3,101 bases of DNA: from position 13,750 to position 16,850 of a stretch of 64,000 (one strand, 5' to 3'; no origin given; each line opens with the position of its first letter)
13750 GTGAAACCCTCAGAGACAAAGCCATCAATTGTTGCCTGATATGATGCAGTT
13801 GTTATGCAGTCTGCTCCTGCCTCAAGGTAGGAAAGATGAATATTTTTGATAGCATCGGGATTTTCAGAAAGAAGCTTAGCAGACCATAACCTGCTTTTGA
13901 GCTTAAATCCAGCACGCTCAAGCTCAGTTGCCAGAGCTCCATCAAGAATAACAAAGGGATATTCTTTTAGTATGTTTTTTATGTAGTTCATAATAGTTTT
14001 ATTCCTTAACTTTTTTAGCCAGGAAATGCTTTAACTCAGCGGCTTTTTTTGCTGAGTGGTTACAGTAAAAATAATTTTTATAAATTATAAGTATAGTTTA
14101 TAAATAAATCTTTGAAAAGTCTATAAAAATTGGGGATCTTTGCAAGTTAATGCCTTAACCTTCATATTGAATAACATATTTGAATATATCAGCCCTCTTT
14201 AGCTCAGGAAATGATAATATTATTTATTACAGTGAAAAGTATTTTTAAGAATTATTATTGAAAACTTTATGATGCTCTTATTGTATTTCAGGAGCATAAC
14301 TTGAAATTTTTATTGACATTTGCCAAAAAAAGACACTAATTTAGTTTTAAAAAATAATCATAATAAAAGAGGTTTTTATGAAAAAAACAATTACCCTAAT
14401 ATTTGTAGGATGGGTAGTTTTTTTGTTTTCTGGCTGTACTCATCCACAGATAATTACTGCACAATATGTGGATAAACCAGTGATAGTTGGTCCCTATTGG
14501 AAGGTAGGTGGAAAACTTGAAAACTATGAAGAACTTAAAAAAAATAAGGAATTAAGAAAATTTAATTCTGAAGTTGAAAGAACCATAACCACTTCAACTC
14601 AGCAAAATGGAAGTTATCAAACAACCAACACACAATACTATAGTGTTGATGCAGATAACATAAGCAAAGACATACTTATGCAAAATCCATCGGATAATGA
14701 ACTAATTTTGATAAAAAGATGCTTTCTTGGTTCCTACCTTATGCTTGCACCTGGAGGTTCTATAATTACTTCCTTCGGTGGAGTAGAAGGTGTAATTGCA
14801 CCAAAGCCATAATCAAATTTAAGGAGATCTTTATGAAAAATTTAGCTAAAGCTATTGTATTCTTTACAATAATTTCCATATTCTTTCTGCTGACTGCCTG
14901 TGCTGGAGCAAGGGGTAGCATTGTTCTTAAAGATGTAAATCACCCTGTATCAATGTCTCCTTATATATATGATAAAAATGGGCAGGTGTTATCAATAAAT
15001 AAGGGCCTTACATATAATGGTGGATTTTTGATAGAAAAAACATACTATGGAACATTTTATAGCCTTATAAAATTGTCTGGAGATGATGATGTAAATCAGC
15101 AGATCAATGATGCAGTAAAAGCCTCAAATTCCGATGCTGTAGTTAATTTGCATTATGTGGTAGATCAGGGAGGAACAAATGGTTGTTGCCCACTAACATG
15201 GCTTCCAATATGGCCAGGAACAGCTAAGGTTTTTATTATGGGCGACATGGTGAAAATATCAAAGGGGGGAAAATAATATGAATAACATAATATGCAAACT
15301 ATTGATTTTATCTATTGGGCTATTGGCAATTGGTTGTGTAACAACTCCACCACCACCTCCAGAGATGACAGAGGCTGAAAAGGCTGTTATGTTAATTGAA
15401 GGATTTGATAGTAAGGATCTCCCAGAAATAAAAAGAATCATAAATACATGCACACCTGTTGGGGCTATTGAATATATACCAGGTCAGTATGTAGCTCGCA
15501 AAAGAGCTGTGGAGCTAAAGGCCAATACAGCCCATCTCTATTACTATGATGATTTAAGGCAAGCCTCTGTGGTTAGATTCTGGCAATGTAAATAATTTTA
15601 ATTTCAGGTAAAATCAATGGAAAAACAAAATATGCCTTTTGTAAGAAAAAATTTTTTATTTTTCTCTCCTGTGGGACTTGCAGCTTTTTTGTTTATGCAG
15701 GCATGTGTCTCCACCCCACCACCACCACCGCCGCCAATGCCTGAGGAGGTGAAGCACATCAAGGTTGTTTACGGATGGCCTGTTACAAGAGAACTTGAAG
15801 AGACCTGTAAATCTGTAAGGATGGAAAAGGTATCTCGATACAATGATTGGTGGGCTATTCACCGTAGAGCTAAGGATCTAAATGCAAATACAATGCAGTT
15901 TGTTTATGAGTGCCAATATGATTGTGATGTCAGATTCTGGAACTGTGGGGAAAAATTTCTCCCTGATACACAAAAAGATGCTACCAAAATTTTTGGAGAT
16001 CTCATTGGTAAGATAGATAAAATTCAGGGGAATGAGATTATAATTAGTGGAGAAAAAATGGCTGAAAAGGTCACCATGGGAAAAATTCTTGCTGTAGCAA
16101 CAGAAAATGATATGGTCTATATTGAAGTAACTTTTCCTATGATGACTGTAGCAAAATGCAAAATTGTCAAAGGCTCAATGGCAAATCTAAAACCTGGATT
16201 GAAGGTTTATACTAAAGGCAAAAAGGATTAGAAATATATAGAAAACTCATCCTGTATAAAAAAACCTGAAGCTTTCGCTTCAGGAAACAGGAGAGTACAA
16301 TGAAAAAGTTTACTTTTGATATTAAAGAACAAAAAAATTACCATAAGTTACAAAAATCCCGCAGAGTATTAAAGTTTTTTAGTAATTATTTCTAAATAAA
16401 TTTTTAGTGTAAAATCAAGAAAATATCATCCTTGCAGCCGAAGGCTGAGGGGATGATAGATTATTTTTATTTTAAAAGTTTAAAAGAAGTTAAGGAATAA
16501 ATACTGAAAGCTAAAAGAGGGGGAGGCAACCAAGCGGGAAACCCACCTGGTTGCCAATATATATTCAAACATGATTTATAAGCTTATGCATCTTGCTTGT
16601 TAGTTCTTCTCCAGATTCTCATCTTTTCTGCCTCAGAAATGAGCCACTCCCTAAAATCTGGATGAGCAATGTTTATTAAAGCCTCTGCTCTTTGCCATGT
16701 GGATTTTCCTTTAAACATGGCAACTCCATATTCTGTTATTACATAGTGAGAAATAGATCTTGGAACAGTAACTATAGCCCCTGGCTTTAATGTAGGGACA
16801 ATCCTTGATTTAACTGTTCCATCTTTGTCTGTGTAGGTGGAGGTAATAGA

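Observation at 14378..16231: Tandem cluster of four small lipoproteins; two paralogs with poly-Pro tethers and an RcsF-like C-terminal motif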

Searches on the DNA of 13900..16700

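Call 96: search_rna_families(source=window, start=13900, end=16700, threshold=evalue, max_evalue=1)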
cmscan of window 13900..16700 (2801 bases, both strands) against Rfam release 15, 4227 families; matches with E-value up to 1: 0.
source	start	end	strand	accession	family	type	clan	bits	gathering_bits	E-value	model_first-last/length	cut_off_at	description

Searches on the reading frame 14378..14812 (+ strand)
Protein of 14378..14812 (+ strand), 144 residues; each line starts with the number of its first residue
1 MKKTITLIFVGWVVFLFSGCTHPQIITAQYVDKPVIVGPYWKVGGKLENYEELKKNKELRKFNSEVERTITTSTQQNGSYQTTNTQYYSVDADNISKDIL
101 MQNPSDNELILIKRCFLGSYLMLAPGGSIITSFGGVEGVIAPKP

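Call 3: search_protein_families(library=pfam, proteins=[window:14378-14812:+], max_evalue=10)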
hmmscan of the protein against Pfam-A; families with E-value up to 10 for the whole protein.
window:14378-14812:+ (144 aa): 0 families

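Call 4: search_protein_families(library=ncbifam, proteins=[window:14378-14812:+], max_evalue=10)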
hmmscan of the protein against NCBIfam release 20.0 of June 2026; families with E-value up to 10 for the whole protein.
window:14378-14812:+ (144 aa): 2 families
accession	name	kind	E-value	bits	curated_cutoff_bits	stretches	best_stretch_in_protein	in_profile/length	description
NF038104.1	lipo_NF038104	hypoth_equivalog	0.013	15.2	50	1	1-28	1-28/63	NF038104 family lipoprotein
NF033216.1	lipo_YgdI_YgdR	subfamily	0.019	14.9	42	1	2-29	1-28/71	YgdI/YgdR family lipoprotein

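Call 29: search_solved_structures(query=A4, max_evalue=10)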
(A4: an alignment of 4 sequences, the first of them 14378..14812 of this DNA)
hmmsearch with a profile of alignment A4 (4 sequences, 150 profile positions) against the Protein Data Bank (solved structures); distinct sequences matched with E-value up to 10: 1.
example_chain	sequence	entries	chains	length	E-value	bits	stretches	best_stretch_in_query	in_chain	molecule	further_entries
6mje_B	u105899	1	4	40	1.5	11.7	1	42-66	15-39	Dsn1p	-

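Call 89: search_protein_families(library=pfam, alignment_id=A8, max_evalue=5)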
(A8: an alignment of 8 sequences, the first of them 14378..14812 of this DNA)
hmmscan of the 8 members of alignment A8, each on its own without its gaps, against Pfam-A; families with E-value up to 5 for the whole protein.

A. member 1, window:14378-14812:+ (144 aa): 0 families

B. families by the number of members that match (of 8 scanned): 0 families

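Call 103: search_solved_structures(query=A8, max_evalue=10)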
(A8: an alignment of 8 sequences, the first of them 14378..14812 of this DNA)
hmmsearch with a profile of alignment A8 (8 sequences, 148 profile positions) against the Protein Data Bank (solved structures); distinct sequences matched with E-value up to 10: 0.

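Call 104: search_protein_families(library=padloc, proteins=[window:14378-14812:+], max_evalue=1)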
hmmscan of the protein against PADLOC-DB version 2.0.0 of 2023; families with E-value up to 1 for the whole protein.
window:14378-14812:+ (144 aa): 0 families

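Call 105: search_protein_families(library=phrogs, proteins=[window:14378-14812:+], max_evalue=1)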
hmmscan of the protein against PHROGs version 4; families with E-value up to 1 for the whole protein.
window:14378-14812:+ (144 aa): 4 families
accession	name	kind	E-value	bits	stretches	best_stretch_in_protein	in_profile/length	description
phrog_2291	-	unknown function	0.0073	17.1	1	7-77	5-77/81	-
phrog_26610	-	unknown function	0.09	13.4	1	50-99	41-93/198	-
phrog_902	-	unknown function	0.092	14.1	1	1-83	5-72/118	-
phrog_24922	-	unknown function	0.22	12.1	1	32-75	31-75/246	-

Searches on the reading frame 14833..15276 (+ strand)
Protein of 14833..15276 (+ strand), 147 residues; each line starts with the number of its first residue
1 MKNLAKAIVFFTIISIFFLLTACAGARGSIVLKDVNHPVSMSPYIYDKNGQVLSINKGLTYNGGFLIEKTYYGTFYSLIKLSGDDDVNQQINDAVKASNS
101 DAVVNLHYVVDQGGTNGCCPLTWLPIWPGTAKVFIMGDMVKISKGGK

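Call 3: search_protein_families(library=pfam, proteins=[window:14833-15276:+], max_evalue=10)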
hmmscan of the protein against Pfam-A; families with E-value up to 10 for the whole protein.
window:14833-15276:+ (147 aa): 0 families

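Call 4: search_protein_families(library=ncbifam, proteins=[window:14833-15276:+], max_evalue=10)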
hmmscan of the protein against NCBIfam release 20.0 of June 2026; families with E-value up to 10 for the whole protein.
window:14833-15276:+ (147 aa): 1 family
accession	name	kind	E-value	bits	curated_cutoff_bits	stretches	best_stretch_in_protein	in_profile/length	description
NF047814.1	LIC20211_lipo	equivalog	0.13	12.5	130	1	86-112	49-75/95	LIC20211 family lipoprotein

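Call 28: search_solved_structures(query=A3, max_evalue=10)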
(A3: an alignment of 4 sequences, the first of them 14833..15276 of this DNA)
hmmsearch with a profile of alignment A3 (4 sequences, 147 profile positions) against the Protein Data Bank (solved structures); distinct sequences matched with E-value up to 10: 4.
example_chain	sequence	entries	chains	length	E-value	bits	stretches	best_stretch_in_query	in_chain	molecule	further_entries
8w20_C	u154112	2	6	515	0.19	14.7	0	78-121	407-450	Secreted esterase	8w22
2rbd_A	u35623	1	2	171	0.73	12.8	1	73-100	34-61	BH2358 protein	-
7wyr_A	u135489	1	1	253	3.4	10.6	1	34-66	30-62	Polyhedrin fused with CLN025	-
6gxr_A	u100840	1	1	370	8.7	9.3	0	95-119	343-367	BP39L lectin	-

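Call 65: find_related_loci(query=A3, collection=genome_contigs, flank=3000)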
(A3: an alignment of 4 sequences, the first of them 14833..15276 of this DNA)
Query A3 (147 aa) in genome_contigs; peptide patterns used: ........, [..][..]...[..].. (x = any residue, [..] = any of these).
58 stretches matched a pattern; 1 encode a relative of the query (tblastn E <= 1e-3); 1 distinct loci.
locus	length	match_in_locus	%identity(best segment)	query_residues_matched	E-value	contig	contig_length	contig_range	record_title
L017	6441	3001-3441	61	1-147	3e-64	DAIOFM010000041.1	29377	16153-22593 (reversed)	MAG TPA_asm: Spirochaetota bacterium isolate CTOTU18388 NODE_993_length_29377_cov_7.371700, whole genome shotgun sequenc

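Call 88: search_protein_families(library=pfam, alignment_id=A7, max_evalue=5)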
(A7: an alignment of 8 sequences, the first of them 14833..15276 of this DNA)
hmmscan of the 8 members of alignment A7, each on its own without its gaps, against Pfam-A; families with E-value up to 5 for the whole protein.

A. member 1, window:14833-15276:+ (147 aa): 0 families

B. families by the number of members that match (of 8 scanned): 2 families
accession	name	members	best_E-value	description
PF10226.14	CCDC85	1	0.33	CCDC85 family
PF05184.20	SapB_1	1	0.79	Saposin-like type B, region 1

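Call 102: search_solved_structures(query=A7, max_evalue=10)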
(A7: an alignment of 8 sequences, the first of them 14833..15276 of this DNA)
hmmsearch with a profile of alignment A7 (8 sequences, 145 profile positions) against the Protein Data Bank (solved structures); distinct sequences matched with E-value up to 10: 4.
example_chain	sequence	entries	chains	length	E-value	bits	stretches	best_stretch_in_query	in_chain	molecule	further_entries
5qio_A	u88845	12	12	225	0.27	14.2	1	43-106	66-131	Ubiquitin thioesterase OTUB2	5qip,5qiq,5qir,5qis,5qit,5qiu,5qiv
8cms_AAA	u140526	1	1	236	0.28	14.2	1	43-106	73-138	Ubiquitin thioesterase OTUB2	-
4fjv_A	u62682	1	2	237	0.28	14.2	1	43-106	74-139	Ubiquitin thioesterase OTUB2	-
1tff_A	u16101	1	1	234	0.28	14.2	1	43-106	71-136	Ubiquitin thiolesterase protein OTUB2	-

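Call 104: search_protein_families(library=padloc, proteins=[window:14833-15276:+], max_evalue=1)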
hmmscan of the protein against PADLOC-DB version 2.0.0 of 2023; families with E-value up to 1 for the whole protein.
window:14833-15276:+ (147 aa): 0 families

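Call 105: search_protein_families(library=phrogs, proteins=[window:14833-15276:+], max_evalue=1)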
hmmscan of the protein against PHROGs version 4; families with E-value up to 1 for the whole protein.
window:14833-15276:+ (147 aa): 1 family
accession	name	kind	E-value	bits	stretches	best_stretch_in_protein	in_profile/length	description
phrog_2316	-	unknown function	0.014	16.2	1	7-90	6-85/191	-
